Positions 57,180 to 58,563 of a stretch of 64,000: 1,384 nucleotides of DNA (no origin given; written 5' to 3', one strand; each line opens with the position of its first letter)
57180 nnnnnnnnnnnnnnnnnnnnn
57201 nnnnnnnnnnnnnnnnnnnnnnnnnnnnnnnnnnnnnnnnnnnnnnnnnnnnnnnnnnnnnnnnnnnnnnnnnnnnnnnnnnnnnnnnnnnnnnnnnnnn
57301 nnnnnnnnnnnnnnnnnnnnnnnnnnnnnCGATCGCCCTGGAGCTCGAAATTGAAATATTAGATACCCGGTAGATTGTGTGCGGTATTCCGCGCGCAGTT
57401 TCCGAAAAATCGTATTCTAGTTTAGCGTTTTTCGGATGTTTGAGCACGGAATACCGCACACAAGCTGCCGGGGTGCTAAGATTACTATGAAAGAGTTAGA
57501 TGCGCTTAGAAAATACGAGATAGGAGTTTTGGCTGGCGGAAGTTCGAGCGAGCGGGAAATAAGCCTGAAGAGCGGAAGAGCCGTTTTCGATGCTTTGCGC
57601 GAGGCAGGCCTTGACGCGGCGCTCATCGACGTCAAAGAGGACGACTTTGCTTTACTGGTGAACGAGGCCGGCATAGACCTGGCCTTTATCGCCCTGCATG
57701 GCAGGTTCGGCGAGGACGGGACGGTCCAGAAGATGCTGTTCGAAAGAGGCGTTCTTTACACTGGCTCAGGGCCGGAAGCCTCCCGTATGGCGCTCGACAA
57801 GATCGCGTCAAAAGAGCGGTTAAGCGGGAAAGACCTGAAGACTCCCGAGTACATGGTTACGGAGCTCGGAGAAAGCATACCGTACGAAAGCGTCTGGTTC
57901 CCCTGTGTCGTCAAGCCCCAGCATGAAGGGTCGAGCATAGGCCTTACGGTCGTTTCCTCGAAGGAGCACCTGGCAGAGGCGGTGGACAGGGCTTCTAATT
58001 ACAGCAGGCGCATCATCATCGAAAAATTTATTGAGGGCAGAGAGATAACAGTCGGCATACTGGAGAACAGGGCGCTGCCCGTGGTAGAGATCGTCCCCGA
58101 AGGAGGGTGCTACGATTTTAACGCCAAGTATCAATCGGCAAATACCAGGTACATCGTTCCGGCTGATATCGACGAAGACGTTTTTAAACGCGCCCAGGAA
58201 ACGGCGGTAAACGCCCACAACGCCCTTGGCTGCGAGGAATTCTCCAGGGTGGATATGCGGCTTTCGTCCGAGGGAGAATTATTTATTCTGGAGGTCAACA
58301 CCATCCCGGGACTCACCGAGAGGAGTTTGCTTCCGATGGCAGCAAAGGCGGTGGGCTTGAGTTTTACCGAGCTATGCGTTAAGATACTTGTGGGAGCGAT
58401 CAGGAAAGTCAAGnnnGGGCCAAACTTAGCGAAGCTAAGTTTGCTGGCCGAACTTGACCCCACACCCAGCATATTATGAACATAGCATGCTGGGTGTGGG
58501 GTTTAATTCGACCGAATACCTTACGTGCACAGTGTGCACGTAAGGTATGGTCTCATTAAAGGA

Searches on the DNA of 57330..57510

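Call 23: search_rna_families(source=window, start=57330, end=57510, threshold=evalue, max_evalue=10)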
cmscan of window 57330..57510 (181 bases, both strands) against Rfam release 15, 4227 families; matches with E-value up to 10: 13.
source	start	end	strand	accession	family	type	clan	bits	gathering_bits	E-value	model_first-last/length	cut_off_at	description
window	57370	57468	-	RF03597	MIR6438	Gene; miRNA;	-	31.7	58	0.00032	1-100/100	no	MIR6438 microRNA precursor family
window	57374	57463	-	RF04272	mir-8908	Gene; miRNA;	CL00136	26.7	74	0.00049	1-86/86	no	mir-8908 microRNA precursor family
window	57371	57467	-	RF03957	mir-5856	Gene; miRNA;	-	25.4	90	0.0016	1-70/70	no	mir-5856 microRNA precursor family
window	57374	57464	+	RF00961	mir-581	Gene; miRNA;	-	24.1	100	0.0075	1-89/89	no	mir-581 microRNA precursor family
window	57371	57467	+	RF03957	mir-5856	Gene; miRNA;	-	23.6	90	0.005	1-70/70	no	mir-5856 microRNA precursor family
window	57376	57462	+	RF00670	mir-105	Gene; miRNA;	-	23.3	68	0.0064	1-81/81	no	mir-105 microRNA precursor family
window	57366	57472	+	RF03443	mir-2131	Gene; miRNA;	-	19.4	92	0.16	1-89/89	no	mir-2131 microRNA precursor family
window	57366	57472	+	RF00820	mir-248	Gene; miRNA;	-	19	90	0.049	1-93/93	no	mir-248 microRNA precursor family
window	57375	57463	-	RF03498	mir-3145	Gene; miRNA;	-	19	98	0.2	1-84/84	no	mir-3145 microRNA precursor family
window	57377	57460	+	RF03232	mir-6526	Gene; miRNA;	-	16.6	57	0.74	1-79/79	no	mir-6526 microRNA precursor family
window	57375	57463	-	RF00857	mir-233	Gene; miRNA;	-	14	67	4.1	1-78/78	no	mir-233 microRNA precursor family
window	57397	57442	+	RF03790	MIR8008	Gene; miRNA;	-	13.6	66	4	1-55/55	no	MIR8008 microRNA precursor family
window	57377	57462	+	RF03332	mir-2237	Gene; miRNA;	-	13.3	70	5.7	1-91/91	no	mir-2237 microRNA precursor family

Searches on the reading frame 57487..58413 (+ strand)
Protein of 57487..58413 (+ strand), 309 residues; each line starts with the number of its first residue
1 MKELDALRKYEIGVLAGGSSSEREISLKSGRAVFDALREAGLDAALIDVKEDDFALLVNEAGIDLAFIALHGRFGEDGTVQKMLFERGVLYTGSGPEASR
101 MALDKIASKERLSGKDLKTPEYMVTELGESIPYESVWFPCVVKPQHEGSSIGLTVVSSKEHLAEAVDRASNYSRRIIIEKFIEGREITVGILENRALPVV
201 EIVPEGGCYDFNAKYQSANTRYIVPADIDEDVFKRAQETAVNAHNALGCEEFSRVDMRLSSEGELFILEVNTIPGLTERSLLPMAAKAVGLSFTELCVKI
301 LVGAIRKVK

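Call 61: find_encoding_contigs(protein=window:57487-58413:+, flank=3000, max_places=10)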
Protein window:57487-58413:+ (309 aa): 2 contigs read that carry it; 2 places shown.
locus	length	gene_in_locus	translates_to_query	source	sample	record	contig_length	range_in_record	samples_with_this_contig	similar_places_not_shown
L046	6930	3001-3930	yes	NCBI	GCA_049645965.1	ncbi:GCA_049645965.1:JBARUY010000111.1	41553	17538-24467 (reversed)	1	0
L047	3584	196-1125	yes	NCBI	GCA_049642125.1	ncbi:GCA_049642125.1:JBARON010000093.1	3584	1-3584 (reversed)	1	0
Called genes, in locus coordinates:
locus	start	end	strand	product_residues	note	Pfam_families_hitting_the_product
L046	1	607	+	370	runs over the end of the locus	PF03033:Glyco_transf_28, PF02684:LpxB (weak), PF04101:Glyco_tran_28_C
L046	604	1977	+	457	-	PF01225:Mur_ligase, PF08245:Mur_ligase_M, PF02875:Mur_ligase_C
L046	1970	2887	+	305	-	PF01565:FAD_binding_4, PF02873:MurB_C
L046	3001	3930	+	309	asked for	PF01820:Dala_Dala_lig_N, PF02655:ATP-grasp_3 (weak), PF02786:CPSase_L_D2, PF02222:ATP-grasp, PF07478:Dala_Dala_lig_C, PF13535:ATP-grasp_4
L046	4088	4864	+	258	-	PF08478:POTRA_1 (weak)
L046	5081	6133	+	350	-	PF02491:SHS2_FTSA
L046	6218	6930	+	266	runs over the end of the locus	PF03807:F420_oxidored, PF14748:P5CR_dimer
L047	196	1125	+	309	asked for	PF01820:Dala_Dala_lig_N, PF02655:ATP-grasp_3 (weak), PF02786:CPSase_L_D2, PF02222:ATP-grasp, PF07478:Dala_Dala_lig_C, PF13535:ATP-grasp_4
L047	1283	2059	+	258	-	PF08478:POTRA_1 (weak)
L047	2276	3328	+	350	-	PF02491:SHS2_FTSA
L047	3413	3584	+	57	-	PF03807:F420_oxidored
